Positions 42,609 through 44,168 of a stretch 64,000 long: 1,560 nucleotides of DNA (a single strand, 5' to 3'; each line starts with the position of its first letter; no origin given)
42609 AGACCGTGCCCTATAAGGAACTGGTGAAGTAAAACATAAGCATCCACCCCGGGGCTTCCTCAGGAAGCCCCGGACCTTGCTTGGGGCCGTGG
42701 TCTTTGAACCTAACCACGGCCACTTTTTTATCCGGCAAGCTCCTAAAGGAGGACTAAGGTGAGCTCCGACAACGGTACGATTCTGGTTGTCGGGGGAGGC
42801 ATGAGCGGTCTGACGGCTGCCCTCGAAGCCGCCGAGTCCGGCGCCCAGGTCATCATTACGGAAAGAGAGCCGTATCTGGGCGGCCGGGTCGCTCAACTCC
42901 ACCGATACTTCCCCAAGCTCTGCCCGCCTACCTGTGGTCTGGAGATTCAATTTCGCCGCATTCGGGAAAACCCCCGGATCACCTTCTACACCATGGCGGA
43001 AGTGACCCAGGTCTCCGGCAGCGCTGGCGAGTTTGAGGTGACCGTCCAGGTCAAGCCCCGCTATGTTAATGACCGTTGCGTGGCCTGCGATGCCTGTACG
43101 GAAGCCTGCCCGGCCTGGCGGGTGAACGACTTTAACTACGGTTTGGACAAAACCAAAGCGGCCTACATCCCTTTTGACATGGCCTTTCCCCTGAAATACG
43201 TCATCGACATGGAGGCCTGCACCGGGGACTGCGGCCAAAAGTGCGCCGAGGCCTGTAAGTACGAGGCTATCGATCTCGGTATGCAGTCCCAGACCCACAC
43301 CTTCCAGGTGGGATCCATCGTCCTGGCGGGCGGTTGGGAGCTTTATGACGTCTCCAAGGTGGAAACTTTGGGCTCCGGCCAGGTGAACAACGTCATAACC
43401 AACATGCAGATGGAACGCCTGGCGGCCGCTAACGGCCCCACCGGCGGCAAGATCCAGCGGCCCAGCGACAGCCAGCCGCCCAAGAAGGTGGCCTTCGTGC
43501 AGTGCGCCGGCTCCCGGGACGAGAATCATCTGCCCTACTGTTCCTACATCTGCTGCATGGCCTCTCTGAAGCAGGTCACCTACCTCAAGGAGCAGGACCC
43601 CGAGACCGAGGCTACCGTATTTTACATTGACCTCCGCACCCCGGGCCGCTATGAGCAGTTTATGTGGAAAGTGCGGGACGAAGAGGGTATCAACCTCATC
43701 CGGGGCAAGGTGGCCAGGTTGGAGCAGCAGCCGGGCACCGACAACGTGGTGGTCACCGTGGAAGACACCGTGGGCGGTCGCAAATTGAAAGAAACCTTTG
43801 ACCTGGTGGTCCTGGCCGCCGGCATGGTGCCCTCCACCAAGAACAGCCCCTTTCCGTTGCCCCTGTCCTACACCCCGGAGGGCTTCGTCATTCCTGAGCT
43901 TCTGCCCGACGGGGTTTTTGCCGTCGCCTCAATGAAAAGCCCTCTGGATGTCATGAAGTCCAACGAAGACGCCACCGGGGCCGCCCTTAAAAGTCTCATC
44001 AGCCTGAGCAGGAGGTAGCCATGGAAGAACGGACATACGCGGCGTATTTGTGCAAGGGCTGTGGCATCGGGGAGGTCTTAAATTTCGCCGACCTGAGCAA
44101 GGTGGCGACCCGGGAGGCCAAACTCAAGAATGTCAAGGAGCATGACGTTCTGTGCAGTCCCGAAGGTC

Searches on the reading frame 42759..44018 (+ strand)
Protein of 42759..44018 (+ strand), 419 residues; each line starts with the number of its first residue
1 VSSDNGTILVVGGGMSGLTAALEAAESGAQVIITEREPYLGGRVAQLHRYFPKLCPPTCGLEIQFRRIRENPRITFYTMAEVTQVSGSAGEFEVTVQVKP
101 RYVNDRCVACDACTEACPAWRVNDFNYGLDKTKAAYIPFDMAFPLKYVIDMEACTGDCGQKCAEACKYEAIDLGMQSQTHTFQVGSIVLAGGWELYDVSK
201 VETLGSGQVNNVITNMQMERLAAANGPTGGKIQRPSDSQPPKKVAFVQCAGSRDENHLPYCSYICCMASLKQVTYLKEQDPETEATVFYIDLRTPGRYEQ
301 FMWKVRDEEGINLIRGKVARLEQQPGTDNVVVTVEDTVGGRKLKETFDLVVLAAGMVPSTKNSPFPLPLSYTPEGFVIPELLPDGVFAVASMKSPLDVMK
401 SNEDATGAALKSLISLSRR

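Call 43: search_protein_families(library=pfam, proteins=[window:42759-44018:+], max_evalue=0.0001)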
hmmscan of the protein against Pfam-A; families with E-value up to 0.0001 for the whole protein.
window:42759-44018:+ (419 aa): 8 families
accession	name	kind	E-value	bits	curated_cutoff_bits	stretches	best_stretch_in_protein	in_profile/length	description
PF12831.13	FAD_oxidored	-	3.9e-10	40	27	1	8-44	2-38/416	FAD dependent oxidoreductase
PF01266.30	DAO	-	3.6e-09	37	27.9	1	8-41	2-35/353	FAD dependent oxidoreductase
PF07992.20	Pyr_redox_2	-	5.4e-09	36.3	26.1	0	8-44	145-180/291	Pyridine nucleotide-disulphide oxidoreductase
PF00890.30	FAD_binding_2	-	3.8e-08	33.4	20.4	1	8-43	2-37/414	FAD binding domain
PF13450.12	NAD_binding_8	-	5.8e-08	33.3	21.9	1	10-47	1-38/68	NAD(P)-binding Rossmann-like domain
PF12837.12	Fer4_6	-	3.6e-06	27.1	25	0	148-171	3-24/24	4Fe-4S binding domain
PF12797.12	Fer4_2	-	5.8e-06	26.4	24.5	0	100-119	3-22/22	4Fe-4S binding domain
PF01134.28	GIDA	-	4.8e-05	23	22.1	0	8-34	2-28/391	Glucose inhibited division protein A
